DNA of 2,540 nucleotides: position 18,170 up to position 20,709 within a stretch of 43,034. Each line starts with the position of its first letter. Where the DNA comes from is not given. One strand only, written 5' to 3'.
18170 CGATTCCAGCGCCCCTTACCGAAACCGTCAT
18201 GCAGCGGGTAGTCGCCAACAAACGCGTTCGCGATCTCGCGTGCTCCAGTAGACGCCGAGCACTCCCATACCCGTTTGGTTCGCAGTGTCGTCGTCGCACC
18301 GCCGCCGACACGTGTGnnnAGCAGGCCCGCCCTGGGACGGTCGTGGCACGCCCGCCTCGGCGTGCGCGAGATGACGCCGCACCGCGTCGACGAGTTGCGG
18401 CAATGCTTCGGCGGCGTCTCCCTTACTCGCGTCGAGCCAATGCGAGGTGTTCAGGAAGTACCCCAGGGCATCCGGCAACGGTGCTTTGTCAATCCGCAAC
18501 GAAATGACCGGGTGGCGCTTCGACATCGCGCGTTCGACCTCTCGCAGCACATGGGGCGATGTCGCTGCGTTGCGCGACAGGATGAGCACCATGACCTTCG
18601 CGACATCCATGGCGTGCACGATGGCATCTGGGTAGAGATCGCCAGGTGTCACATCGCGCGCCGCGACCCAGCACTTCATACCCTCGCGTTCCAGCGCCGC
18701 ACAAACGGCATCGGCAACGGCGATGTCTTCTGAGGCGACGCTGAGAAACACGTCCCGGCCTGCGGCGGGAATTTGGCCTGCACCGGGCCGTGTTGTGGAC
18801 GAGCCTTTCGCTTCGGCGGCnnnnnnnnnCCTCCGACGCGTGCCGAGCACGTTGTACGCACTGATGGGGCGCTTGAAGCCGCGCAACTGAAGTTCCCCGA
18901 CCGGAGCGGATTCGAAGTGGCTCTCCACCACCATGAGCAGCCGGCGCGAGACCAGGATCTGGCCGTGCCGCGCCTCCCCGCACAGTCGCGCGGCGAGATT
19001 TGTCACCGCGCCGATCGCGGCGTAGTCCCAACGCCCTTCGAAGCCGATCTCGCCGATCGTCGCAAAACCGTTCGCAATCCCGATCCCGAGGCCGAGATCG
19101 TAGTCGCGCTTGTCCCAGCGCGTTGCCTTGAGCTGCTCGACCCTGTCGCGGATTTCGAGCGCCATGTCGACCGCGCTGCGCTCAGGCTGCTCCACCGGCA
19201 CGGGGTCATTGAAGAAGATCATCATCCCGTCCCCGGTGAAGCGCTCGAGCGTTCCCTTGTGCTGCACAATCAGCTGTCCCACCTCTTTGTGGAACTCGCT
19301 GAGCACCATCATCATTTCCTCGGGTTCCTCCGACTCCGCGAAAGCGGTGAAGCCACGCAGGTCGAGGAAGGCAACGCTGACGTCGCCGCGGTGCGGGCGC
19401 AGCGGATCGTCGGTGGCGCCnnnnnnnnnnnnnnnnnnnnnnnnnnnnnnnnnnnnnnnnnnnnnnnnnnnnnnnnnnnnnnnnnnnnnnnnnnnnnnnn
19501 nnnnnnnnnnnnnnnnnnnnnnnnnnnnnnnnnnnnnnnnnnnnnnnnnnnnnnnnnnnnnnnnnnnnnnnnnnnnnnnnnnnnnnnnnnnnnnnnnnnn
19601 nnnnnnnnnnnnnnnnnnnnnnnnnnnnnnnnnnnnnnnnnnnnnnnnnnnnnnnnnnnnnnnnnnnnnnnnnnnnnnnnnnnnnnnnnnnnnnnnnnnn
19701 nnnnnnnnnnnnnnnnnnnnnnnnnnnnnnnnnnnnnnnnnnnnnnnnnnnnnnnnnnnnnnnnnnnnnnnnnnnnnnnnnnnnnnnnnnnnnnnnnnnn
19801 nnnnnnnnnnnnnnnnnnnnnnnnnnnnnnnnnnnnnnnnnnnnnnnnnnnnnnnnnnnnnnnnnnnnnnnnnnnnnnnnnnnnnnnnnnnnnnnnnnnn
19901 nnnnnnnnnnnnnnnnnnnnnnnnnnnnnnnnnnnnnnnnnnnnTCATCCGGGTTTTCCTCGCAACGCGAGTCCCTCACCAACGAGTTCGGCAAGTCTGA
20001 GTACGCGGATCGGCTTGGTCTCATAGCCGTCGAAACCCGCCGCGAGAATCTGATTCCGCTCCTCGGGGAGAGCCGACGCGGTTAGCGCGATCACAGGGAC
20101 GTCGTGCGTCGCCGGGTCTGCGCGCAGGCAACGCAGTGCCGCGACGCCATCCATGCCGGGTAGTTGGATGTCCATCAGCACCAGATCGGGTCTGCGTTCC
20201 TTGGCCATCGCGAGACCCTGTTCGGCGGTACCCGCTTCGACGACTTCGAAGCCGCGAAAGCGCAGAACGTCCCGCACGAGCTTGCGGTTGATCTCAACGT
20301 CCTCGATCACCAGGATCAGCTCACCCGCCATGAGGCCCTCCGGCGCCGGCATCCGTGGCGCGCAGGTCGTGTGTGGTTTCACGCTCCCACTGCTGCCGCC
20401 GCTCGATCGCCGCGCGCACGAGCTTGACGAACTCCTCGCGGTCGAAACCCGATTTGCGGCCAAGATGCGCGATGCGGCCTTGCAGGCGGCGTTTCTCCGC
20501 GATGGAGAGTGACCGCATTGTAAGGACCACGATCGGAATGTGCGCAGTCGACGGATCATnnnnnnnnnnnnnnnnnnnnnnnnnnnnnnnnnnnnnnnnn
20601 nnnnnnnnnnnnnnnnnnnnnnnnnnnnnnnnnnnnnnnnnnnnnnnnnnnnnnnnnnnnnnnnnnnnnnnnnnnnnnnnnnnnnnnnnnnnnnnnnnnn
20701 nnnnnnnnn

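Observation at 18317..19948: Receiver / class III nucleotide cyclase / TIR in one polypeptide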

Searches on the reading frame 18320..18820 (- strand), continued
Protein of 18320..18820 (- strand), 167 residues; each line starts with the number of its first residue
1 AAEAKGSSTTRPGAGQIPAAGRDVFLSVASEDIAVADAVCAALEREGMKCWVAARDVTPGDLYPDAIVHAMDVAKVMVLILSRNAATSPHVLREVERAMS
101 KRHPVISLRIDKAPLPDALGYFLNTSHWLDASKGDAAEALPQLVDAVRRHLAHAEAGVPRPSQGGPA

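Call 45: fold_search(model_id=the predicted structure, library=pdb)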
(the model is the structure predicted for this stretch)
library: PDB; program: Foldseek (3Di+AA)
matches with E <= 10: 1598; with E <= 0.001: 132
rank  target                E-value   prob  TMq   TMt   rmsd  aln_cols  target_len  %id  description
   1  4w8g                  8.9e-07  1.00  0.71  0.83   2.5       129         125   26  Crystal structure of the TIR domain of the Toll-related Receptor TRR-2 from the lower metazoan Hydra magnipapillata (cry (released 2015-09-09)
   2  7crc_B                1.5e-06  1.00  0.70  0.11   6.3       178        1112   15  Cryo-EM structure of plant NLR RPP1 tetramer in complex with ATR1 (released 2020-12-16)
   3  5uzb_A                1.6e-06  1.00  0.74  0.77   2.4       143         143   21  Cryo-EM structure of the MAL TIR domain filament (released 2017-07-26)
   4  4w8h_A                1.7e-06  1.00  0.68  0.78   2.9       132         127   26  Crystal structure of the TIR domain of the Toll-related Receptor TRR-2 from the lower metazoan Hydra magnipapillata (c (released 2015-09-09)
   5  7rts                  1.8e-06  1.00  0.66  0.61   3.9       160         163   21  Crystal structure of the TIR domain from the grapevine disease resistance protein RUN1 without the AE interface (released 2021-10-13)
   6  4c6t_B                4.3e-06  1.00  0.66  0.60   5.2       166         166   15  Crystal structure of the RPS4 and RRS1 TIR domain heterodimer (released 2014-05-28)
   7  6o0u_A                5.6e-06  1.00  0.67  0.70   3.7       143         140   20  Crystal structure of the TIR domain H685A mutant from human SARM1 (released 2019-09-04)
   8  8qlp_E                5.9e-06  1.00  0.73  0.28   2.5       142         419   21  CryoEM structure of the RNA/DNA bound SPARTA (BabAgo/TIR-APAZ) tetrameric complex (released 2024-01-31)
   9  9ugj_F                5.9e-06  1.00  0.65  0.70   4.0       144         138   17  Structure of SARM1 bound to SIR3-ADPR (released 2026-02-18)
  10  4c6r_A                7.2e-06  1.00  0.64  0.59   5.6       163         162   16  Crystal structure of the TIR domain from the Arabidopsis Thaliana disease resistance protein RPS4 (released 2014-05-28)
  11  7nuw                  8.7e-06  1.00  0.64  0.61   3.7       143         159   20  Crystal structure of the TIR domain of human TLR1 (crystallised with Zn2+ ions) (released 2021-08-25)
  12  7nux                  9.8e-06  1.00  0.65  0.62   3.5       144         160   18  Crystal structure of the TIR domain of human TLR1 (crystallised without ZN2+ ions) (released 2021-08-25)
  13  4c6t_D                1.0e-05  1.00  0.64  0.59   5.2       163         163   15  Crystal structure of the RPS4 and RRS1 TIR domain heterodimer (released 2014-05-28)
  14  7dfv_B                1.3e-05  1.00  0.69  0.22   7.1       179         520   15  Cryo-EM structure of plant NLR RPP1 tetramer core part (released 2020-12-16)
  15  4lzp_D                1.3e-05  1.00  0.55  0.62   4.9       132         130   20  Structure of the TIR domain of the immunosuppressor BtpA from Brucella (released 2013-11-06)
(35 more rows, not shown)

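Call 50: find_related_loci(query=A6, collection=metagenome_contigs, flank=5000)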
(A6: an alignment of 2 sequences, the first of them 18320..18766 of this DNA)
Query A6 (149 aa) in metagenome_contigs; peptide patterns used: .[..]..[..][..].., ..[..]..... (x = any residue, [..] = any of these).
102 stretches matched a pattern; 10 encode a relative of the query (tblastn E <= 1e-3); 10 distinct loci.
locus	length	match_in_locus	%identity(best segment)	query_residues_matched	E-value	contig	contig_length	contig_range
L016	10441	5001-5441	67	2-148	2e-58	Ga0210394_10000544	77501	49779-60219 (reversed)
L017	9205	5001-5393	63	6-136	1e-52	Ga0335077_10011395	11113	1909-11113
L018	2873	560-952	57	4-133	5e-42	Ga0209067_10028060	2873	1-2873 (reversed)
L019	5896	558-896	47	1-113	2e-31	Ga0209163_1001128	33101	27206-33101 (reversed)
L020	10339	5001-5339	47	1-113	2e-31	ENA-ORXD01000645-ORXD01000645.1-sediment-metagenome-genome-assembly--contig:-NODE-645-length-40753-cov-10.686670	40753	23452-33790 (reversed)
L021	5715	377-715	47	1-113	2e-31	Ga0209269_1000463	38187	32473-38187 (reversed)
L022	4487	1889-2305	38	5-148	1e-28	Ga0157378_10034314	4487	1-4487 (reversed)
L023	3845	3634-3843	67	6-75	8e-28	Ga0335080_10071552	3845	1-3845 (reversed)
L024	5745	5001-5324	44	6-113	4e-27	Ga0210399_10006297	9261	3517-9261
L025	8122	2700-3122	37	3-144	7e-26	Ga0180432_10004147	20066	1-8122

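Call 58: search_protein_families(library=ncbifam, proteins=[P0247, window:18320-18766:-], max_evalue=0.01)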
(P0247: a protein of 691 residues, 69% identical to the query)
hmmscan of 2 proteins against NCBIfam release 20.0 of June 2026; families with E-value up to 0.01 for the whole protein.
P0247 (691 aa): 13 families
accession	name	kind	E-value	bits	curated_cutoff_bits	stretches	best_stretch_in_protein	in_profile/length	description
TIGR02521.1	type_IV_pilW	equivalog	8.8e-18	64.7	154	1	444-600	46-203/234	type IV pilus biogenesis/stability protein PilW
TIGR04510.1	mod_pep_cyc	subfamily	6.5e-12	44.8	400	2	297-453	306-463/814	putative peptide modification system cyclase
NF040959.1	MamA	equivalog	5.8e-11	42.2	200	2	443-562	85-203/204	magnetosome protein MamA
NF009037.0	PRK12370.1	equivalog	5.3e-10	38.3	589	1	224-529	106-403/553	HilA/EilA family virulence transcriptional regulator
TIGR02917.1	PEP_TPR_lipo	equivalog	1.3e-09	36.6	312.2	1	378-658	390-665/899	XrtA/PEP-CTERM system TPR-repeat protein PrsT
NF047558.1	TPR_END_plus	domain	8.6e-09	35.2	32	1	631-685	2-56/56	TPR end-of-group domain-containing protein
NF007540.1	PRK10153.1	equivalog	1.8e-07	30.4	400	1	253-433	216-389/516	lysine decarboxylation/transport transcriptional activator CadC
NF008757.0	PRK11788.1-5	equivalog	5.6e-06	25.8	363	1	543-656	191-310/388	lipopolysaccharide assembly protein LapB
NF033762.1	social_mot_Tgl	equivalog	4.3e-05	23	225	0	512-593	45-127/252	social motility TPR repeat lipoprotein Tgl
TIGR00990.1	3a0801s09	subfamily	7.9e-05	21.5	757.25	1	447-585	349-486/615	mitochondrial import receptor subunit TOM70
NF033920.0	C39_PA2778_fam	equivalog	0.0012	18.3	150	0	508-563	200-255/255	PA2778 family cysteine peptidase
NF042941.1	Retron_TIR_antiphage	equivalog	0.0035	16.2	600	1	23-104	335-417/464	TIR domain-containing anti-phage reverse transcriptase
NF008391.2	PRK11189.1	equivalog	0.0057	16.2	250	0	522-649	89-220/297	lipoprotein NlpI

window:18320-18766:- (149 aa): 3 families
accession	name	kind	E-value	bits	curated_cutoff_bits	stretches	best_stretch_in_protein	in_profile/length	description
NF042941.1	Retron_TIR_antiphage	equivalog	1.4e-06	27.4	600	1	5-83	341-420/464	TIR domain-containing anti-phage reverse transcriptase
NF058526.1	Thoeris_type3_ThcB4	equivalog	0.00025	20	220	1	4-91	128-216/375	Thoeris type III anti-phage system protein ThcB4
NF041573.1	rhamnosid_Stmyc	equivalog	0.0038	15.1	1720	1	28-142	740-854/1028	alpha-L-rhamnosidase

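Call 68: search_dna_similar(query=window:18320-18766:-, collection=plasmids, mode=protein, max_rows=12)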
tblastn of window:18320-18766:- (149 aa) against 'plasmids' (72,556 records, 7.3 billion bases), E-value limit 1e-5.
Records with a match: 1; places in all: 1; records where one place covers at least 80% of the query: 0.
Best place of each record, by identity: <60% 1.
By first word of the organism name: Chondrinema 1.
By predicted mobility (MOB-suite, as given by PLSDB): non-mobilizable 1.
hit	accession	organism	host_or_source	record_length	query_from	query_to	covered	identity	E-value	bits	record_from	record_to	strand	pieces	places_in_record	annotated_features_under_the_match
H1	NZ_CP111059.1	Chondrinema litorale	Seaweed,red alga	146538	5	103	66%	30.4%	1e-7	56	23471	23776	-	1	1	TIR domain-containing protein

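Call 69: search_dna_similar(query=window:18320-18766:-, collection=phages, mode=protein, max_rows=8)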
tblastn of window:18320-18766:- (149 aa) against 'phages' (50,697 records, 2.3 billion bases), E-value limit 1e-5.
Records with a match: 1; places in all: 1; records where one place covers at least 80% of the query: 0.
Best place of each record, by identity: <60% 1.
By first word of the organism name: Bacteriophage 1.
By host as written in the record: - 1.
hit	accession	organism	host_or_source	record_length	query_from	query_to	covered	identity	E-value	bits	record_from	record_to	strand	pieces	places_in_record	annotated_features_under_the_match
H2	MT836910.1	Bacteriophage sp.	human fecal samples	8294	3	113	74%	42.3%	1e-24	103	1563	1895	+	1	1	record has no annotation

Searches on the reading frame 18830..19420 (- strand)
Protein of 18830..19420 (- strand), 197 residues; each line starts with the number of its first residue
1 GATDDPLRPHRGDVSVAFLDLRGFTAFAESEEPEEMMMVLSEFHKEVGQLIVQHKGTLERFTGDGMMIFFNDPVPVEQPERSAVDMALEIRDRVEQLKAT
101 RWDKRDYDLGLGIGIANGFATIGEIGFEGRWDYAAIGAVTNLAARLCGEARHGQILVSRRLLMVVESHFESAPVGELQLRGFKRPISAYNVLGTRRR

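Call 25: search_solved_structures(query=window:18830-19420:-, max_evalue=0.00001, show_alignments=4)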
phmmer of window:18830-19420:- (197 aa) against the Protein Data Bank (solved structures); distinct sequences matched with E-value up to 0.00001: 28.
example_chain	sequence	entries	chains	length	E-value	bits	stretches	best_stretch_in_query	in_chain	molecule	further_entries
3r5g_A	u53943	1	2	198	4.9e-29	104.6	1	9-196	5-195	CyaB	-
2w01_A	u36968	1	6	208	3.2e-22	82.4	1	11-194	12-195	ADENYLATE CYCLASE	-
6fht_A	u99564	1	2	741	3.5e-21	79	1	11-194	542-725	Bacteriophytochrome,Adenylate cyclase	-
1wc1_A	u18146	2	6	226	2e-14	56.9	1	7-187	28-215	ADENYLATE CYCLASE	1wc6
1wc0_A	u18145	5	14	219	3.1e-14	56.3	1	7-187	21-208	ADENYLATE CYCLASE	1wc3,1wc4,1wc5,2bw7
1yk9_A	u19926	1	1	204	2.8e-11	46.7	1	13-181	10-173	Adenylate cyclase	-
5x4t_A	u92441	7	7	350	3.9e-11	46.2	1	7-152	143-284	Photoactivated adenylyl cyclase | Family 3 adenylate cyclase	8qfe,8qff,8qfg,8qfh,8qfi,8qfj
9f1z_A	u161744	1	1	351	3.9e-11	46.2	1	7-152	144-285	Family 3 adenylate cyclase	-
5x4u_A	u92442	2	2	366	4.3e-11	46.1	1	7-152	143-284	Photoactivated adenylyl cyclase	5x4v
4yus_A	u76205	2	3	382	4.7e-11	45.9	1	7-152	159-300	Family 3 adenylate cyclase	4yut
9f1w_A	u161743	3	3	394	5.1e-11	45.8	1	7-152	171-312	Family 3 adenylate cyclase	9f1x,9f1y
4p2m_A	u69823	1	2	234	6.1e-11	45.6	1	13-181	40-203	Adenylate cyclase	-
4p2f_A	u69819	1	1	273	6.6e-11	45.5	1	13-181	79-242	Adenylate cyclase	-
7yz9_A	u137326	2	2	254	7.5e-11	45.3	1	13-181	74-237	Adenylate cyclase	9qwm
4p2x_A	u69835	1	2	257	7.9e-11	45.2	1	13-181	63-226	Adenylate cyclase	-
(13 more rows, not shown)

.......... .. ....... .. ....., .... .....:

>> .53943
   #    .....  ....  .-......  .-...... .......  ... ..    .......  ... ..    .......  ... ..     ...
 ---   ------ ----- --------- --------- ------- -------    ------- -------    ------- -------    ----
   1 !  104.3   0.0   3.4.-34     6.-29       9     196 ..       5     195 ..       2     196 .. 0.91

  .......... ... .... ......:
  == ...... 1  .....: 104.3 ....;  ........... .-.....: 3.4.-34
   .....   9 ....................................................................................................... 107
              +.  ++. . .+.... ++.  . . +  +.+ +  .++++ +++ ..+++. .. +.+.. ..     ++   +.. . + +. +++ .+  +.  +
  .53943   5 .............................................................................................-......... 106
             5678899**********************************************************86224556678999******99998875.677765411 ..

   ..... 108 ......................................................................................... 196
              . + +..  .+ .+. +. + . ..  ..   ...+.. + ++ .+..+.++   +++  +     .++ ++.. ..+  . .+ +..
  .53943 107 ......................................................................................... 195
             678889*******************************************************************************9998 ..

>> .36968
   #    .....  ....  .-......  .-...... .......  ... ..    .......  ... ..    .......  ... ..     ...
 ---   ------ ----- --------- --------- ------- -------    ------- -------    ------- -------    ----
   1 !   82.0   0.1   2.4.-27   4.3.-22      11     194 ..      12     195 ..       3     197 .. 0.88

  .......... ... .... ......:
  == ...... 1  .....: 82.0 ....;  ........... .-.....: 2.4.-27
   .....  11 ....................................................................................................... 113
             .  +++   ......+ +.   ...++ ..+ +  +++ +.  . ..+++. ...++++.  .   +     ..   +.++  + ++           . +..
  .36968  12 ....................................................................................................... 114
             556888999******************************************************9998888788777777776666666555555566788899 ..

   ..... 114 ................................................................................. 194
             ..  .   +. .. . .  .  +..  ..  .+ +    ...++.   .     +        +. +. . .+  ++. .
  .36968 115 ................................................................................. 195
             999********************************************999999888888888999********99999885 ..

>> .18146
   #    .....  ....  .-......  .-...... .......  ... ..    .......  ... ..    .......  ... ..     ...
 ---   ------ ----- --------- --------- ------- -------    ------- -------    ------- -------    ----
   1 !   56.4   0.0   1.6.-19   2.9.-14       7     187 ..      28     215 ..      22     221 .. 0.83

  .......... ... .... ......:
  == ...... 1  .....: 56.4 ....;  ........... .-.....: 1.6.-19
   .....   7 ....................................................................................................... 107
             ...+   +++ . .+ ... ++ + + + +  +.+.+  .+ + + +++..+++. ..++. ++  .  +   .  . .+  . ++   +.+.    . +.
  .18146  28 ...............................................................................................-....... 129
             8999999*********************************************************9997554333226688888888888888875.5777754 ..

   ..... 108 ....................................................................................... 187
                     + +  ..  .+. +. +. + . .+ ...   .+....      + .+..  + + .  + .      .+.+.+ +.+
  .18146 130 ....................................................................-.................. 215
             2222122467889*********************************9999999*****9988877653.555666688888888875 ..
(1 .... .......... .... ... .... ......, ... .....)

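Call 73: search_solved_structures(query=window:18830-19420:-, max_evalue=10, show_alignments=0)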
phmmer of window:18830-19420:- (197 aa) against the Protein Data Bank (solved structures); distinct sequences matched with E-value up to 10: 52.
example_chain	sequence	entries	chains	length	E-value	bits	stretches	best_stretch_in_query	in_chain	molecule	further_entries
3r5g_A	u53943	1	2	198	4.9e-29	104.6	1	9-196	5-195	CyaB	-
2w01_A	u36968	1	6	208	3.2e-22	82.4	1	11-194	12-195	ADENYLATE CYCLASE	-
6fht_A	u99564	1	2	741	3.5e-21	79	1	11-194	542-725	Bacteriophytochrome,Adenylate cyclase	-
1wc1_A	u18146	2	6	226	2e-14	56.9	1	7-187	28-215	ADENYLATE CYCLASE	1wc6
1wc0_A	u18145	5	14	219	3.1e-14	56.3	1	7-187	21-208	ADENYLATE CYCLASE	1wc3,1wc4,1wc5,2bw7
1yk9_A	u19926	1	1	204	2.8e-11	46.7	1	13-181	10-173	Adenylate cyclase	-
5x4t_A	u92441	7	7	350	3.9e-11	46.2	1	7-152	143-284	Photoactivated adenylyl cyclase | Family 3 adenylate cyclase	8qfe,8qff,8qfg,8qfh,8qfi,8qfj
9f1z_A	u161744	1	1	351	3.9e-11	46.2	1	7-152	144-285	Family 3 adenylate cyclase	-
5x4u_A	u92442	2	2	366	4.3e-11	46.1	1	7-152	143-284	Photoactivated adenylyl cyclase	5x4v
4yus_A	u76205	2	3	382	4.7e-11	45.9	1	7-152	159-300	Family 3 adenylate cyclase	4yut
9f1w_A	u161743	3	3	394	5.1e-11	45.8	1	7-152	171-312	Family 3 adenylate cyclase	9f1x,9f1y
4p2m_A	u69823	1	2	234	6.1e-11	45.6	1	13-181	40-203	Adenylate cyclase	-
4p2f_A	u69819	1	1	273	6.6e-11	45.5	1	13-181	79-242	Adenylate cyclase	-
7yz9_A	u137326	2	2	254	7.5e-11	45.3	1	13-181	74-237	Adenylate cyclase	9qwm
4p2x_A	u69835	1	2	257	7.9e-11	45.2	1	13-181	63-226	Adenylate cyclase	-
7r65_A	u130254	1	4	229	0.00013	24.9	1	15-149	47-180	Adenylate/guanylate cyclase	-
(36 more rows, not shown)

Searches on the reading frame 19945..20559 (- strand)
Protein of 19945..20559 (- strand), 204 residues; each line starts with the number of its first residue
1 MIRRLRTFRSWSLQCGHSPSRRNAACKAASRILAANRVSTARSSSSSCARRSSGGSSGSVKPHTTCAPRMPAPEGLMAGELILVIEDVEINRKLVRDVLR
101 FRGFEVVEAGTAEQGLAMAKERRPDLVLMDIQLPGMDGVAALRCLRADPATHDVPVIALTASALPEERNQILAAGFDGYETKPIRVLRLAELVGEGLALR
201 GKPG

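Call 3: search_protein_families(library=pfam, proteins=[window:19945-20559:-], max_evalue=0.01)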
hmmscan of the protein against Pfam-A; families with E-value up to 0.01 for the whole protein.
window:19945-20559:- (204 aa): 1 family
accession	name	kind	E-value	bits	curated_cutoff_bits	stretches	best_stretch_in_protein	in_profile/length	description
PF00072.30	Response_reg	-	3.8e-24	85.4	30.2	1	82-192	1-109/111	Response regulator receiver domain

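Call 4: search_protein_families(library=padloc, proteins=[window:19945-20559:-], max_evalue=0.01)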
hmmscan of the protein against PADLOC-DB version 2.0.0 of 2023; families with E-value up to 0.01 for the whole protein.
window:19945-20559:- (204 aa): 3 families
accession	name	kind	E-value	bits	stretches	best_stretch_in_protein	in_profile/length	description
PDLC00405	SduA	-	6e-08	30.6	1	81-140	8-67/323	DUF4263 domain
PDLC04055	PD-T4-6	-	4.8e-06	23.6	1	78-195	364-481/496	-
PDLC04725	PDC-M60B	-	0.0012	16.7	1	77-137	1-63/158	-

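Call 5: search_protein_families(library=ncbifam, proteins=[window:19945-20559:-], max_evalue=0.01)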
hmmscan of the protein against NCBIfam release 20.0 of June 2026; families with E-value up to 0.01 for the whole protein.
window:19945-20559:- (204 aa): 97 families (the best 25 are shown)
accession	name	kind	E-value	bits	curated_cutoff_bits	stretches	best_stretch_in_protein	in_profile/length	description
NF011874.0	PRK15347.1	equivalog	6.6e-26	90.6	852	1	82-193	693-806/921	two component system sensor kinase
NF008318.0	PRK11107.1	equivalog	3.9e-25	88.1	890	1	82-193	670-781/920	two-component sensor histidine kinase BarA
NF007135.0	PRK09581.1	equivalog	5.4e-23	81.5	474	1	82-189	5-112/457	PleD family two-component system response regulator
TIGR02154.1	PhoB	equivalog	4.8e-22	78.4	296.2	1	80-189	3-112/226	phosphate regulon transcriptional regulator PhoB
TIGR02956.1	TMAO_torS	equivalog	9.7e-20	70.3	676.5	1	79-197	701-820/967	TMAO reductase system sensor histidine kinase/response regulator TorS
NF038297.2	hybrid_HK_HrmK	equivalog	1.2e-19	70.4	725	1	77-194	488-605/607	hybrid histidine kinase/response regulator HrmK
NF008302.0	PRK11091.1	equivalog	1.4e-18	66.5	838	1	82-194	528-640/779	aerobic respiration two-component sensor histidine kinase ArcB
NF008099.0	PRK10841.1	equivalog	7.9e-17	60.3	920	1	81-189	826-932/949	two-component system sensor histidine kinase RcsC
NF041866.1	EpsW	equivalog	3.6e-16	59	200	1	82-190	8-118/131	exopolysaccharide biosynthesis response regulator EpsW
NF007820.0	PRK10529.1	equivalog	6.5e-16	58.4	325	1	82-189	4-108/225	two-component system response regulator KdpE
NF007546.0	PRK10161.1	equivalog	8.3e-16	58.2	471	1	81-185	4-108/229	phosphate response regulator transcription factor PhoB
NF041733.1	resp_reg_CseB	equivalog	1e-15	57.7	350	1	82-187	3-105/228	two-component system response regulator CseB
NF040689.1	MtrAB_MtrA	equivalog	2.1e-15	56.7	300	1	82-189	1-105/219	MtrAB system response regulator MtrA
NF008469.0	PRK11361.1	equivalog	3.3e-14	52.4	714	1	78-200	3-123/461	acetoacetate metabolism transcriptional regulator AtoC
NF045505.1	RR_RssB_Pseudo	equivalog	3.4e-14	52.7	700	1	82-190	8-114/394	two-component system response regulator RssB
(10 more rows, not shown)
